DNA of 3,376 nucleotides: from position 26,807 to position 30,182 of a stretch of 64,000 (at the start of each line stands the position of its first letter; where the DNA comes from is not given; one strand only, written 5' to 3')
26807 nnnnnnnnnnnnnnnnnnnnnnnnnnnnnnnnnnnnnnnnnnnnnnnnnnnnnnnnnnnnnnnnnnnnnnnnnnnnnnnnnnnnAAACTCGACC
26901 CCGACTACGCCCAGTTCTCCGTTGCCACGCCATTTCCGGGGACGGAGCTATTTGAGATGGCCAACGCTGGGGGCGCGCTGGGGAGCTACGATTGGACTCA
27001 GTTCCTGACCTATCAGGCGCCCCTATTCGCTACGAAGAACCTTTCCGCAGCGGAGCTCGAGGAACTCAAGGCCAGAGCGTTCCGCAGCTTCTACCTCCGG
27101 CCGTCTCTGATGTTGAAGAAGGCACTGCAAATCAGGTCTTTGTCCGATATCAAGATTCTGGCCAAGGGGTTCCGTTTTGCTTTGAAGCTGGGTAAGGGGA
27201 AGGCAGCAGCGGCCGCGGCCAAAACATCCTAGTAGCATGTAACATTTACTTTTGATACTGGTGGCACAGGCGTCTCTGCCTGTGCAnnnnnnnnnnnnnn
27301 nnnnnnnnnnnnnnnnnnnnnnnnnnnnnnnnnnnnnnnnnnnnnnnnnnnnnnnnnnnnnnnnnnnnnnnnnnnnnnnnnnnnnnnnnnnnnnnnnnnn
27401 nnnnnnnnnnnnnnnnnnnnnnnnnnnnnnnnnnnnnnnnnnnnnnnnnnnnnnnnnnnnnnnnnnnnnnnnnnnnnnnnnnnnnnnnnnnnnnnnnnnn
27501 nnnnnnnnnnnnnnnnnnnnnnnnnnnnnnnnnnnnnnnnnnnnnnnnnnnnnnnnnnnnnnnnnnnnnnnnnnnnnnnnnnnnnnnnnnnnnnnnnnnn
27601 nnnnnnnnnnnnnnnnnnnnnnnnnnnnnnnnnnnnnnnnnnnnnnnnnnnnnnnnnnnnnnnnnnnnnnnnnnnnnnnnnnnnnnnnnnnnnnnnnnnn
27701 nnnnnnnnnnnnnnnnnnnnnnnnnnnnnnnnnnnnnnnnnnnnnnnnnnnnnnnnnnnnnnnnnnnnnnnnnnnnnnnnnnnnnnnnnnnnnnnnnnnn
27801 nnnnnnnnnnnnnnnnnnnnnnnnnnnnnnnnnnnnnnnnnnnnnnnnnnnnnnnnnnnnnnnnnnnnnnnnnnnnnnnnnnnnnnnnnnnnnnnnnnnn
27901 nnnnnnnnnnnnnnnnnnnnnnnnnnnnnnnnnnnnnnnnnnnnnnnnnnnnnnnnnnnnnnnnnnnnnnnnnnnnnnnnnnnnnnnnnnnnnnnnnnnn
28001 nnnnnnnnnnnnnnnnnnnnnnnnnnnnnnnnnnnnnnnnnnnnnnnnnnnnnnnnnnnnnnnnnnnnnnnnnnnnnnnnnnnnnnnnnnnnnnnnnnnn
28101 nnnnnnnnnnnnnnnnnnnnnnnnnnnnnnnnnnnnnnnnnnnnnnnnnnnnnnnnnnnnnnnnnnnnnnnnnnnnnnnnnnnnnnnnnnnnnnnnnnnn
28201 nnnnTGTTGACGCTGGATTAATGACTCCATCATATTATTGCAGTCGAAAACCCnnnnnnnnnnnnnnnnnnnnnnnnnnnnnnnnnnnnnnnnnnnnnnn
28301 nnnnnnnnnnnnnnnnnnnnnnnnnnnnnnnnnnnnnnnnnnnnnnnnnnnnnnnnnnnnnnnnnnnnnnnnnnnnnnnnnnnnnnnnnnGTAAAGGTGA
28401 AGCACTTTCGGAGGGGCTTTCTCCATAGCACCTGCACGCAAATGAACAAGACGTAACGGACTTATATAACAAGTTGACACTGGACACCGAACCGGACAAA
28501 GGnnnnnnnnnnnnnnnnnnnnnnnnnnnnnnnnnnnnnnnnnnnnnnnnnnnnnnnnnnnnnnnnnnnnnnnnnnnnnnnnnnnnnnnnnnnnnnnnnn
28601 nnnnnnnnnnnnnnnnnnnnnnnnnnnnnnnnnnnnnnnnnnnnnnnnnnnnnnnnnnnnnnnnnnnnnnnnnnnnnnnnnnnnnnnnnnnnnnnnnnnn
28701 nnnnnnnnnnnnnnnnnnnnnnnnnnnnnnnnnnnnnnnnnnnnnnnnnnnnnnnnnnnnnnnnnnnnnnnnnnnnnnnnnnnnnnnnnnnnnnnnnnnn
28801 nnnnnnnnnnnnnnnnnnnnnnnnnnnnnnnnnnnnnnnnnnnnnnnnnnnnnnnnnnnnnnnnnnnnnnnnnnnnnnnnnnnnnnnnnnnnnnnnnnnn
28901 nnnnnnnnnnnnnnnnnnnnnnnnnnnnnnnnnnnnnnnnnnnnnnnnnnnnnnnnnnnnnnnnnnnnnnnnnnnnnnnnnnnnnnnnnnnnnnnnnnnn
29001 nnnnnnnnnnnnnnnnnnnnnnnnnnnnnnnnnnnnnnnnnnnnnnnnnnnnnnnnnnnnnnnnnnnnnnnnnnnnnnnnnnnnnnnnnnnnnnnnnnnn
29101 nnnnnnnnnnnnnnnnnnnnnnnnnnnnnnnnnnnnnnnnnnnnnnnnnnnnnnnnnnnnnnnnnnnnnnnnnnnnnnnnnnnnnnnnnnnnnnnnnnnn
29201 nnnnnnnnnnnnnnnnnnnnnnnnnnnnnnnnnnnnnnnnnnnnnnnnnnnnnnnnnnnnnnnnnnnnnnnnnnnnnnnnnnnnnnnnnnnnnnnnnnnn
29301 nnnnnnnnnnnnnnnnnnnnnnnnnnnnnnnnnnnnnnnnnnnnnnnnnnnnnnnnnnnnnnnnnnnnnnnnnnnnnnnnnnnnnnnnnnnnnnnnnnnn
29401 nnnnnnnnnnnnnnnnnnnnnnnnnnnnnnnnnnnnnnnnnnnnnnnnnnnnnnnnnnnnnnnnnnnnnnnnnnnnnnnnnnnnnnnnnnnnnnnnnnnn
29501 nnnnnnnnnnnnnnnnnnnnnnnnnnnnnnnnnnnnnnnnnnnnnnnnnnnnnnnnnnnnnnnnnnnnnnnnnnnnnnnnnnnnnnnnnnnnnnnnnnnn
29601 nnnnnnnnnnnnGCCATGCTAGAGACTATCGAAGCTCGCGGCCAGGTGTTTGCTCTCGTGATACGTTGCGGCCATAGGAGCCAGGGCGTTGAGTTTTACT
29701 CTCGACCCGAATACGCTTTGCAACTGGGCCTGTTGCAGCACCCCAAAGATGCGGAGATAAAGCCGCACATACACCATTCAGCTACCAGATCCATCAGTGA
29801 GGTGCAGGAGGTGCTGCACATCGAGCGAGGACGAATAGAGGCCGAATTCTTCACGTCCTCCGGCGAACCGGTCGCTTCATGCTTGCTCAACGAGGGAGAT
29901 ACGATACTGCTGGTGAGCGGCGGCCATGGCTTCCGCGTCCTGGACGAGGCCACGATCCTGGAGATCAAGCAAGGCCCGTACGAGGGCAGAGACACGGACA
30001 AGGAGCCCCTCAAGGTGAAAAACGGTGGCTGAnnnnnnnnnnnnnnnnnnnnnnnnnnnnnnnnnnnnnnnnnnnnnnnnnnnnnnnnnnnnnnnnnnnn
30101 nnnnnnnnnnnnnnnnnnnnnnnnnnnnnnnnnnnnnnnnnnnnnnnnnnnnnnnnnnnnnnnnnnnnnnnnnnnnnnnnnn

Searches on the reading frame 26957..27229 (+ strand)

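Call 46: search_protein_families(library=ncbifam, proteins=[P0123], max_evalue=0.00001)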
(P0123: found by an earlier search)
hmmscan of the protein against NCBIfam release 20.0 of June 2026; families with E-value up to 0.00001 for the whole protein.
P0123 (477 aa): 31 families (the best 25 are shown)
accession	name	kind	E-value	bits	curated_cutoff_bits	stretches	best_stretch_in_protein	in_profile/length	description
TIGR02026.1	BchE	equivalog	8.6e-76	255.8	481.35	1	3-438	2-434/497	magnesium-protoporphyrin IX monomethyl ester anaerobic oxidative cyclase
TIGR03471.1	HpnJ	equivalog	2.6e-66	224.4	577.6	1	26-442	34-443/472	hopanoid biosynthesis associated radical SAM protein HpnJ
NF038361.1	rSAM_Sden_1168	equivalog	8.5e-56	189.6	575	1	3-425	65-509/560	Sden_1168 family B12-binding radical SAM P-methyltransferase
NF050148.1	rSAM_ApyD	equivalog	6.9e-55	186.6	750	1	27-442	26-440/645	RiPP biosynthesis radical SAM protein ApyD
TIGR04072.2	rSAM_ladder_B12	equivalog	4.8e-51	173.8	360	2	197-428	180-413/443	lipid biosynthesis B12-binding/radical SAM protein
TIGR04479.1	bcpD_PhpK_rSAM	subfamily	3.1e-42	144.6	600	1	27-370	73-413/504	PhpK family radical SAM P-methyltransferase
TIGR04367.1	HpnR_B12_rSAM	equivalog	1.1e-41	142.9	650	1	1-388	1-373/490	hopanoid C-3 methylase HpnR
TIGR04014.1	B12_SAM_MJ_0865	equivalog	1.1e-40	139.8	360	1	58-388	30-358/434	methyl-coenzyme M reductase glutamine C-methyltransferase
NF033070.1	rSAM_AprD4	equivalog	6.2e-40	137.4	500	1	21-423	37-423/456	AprD4 family radical SAM diol-dehydratase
TIGR04385.1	B12_rSAM_cofa1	equivalog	1.1e-33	117.1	450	1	23-366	17-364/438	B12 lower ligand biosynthesis radical SAM protein BzaD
TIGR04013.1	B12_SAM_MJ_1487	hypoth_equivalog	1.1e-30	106.8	251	2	61-241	37-195/382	TIGR04013 family B12-binding domain/radical SAM domain-containing protein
TIGR03975.1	rSAM_ocin_1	subfamily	7.3e-30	104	281.85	1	55-366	117-430/606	RiPP maturation radical SAM C-methyltransferase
TIGR04295.1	B12_rSAM_oligo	hypoth_equivalog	7.4e-29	100.7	400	1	25-315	24-310/422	TIGR04295 family B12-binding domain-containing radical SAM protein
NF040542.1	rSAM_RCCLKC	equivalog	1.8e-23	83.4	450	1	30-348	17-332/423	arsinothricin biosynthesis radical SAM protein ArsL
TIGR04190.1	B12_SAM_Ta0216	equivalog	3e-23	82.2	500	1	25-370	36-398/554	TIGR04190 family B12-binding domain/radical SAM domain protein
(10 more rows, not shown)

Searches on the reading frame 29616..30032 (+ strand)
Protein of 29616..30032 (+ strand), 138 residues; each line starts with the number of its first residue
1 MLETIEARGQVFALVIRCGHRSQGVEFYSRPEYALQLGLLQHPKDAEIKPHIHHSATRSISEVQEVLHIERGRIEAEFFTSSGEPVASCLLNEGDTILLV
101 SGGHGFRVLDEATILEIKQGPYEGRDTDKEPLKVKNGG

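Call 33: search_protein_families(library=pfam, proteins=[window:29616-30029:+], max_evalue=0.00001)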
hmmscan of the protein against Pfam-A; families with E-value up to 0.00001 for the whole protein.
window:29616-30029:+ (138 aa): 0 families

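Call 42: find_encoding_contigs(protein=window:29616-30032:+, flank=10000, max_places=10)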
Protein window:29616-30032:+ (138 aa): 1 contig read that carries it; 1 place shown.
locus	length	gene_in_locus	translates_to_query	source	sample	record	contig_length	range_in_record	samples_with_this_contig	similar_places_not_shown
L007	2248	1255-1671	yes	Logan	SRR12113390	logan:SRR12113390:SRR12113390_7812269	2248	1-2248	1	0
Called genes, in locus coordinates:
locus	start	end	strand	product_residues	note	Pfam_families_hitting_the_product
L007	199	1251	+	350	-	PF01370:Epimerase, PF04321:RmlD_sub_bind, PF16363:GDP_Man_Dehyd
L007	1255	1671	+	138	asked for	-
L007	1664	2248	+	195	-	?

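Call 46: search_protein_families(library=ncbifam, proteins=[window:29616-30029:+], max_evalue=0.00001)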
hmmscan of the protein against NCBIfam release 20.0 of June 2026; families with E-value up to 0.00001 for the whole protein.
window:29616-30029:+ (138 aa): 1 family
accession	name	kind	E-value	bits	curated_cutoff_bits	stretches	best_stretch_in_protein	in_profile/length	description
TIGR04366.1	cupin_WbuC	subfamily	3.4e-08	33.4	42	1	29-126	28-123/132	WbuC family cupin fold metalloprotein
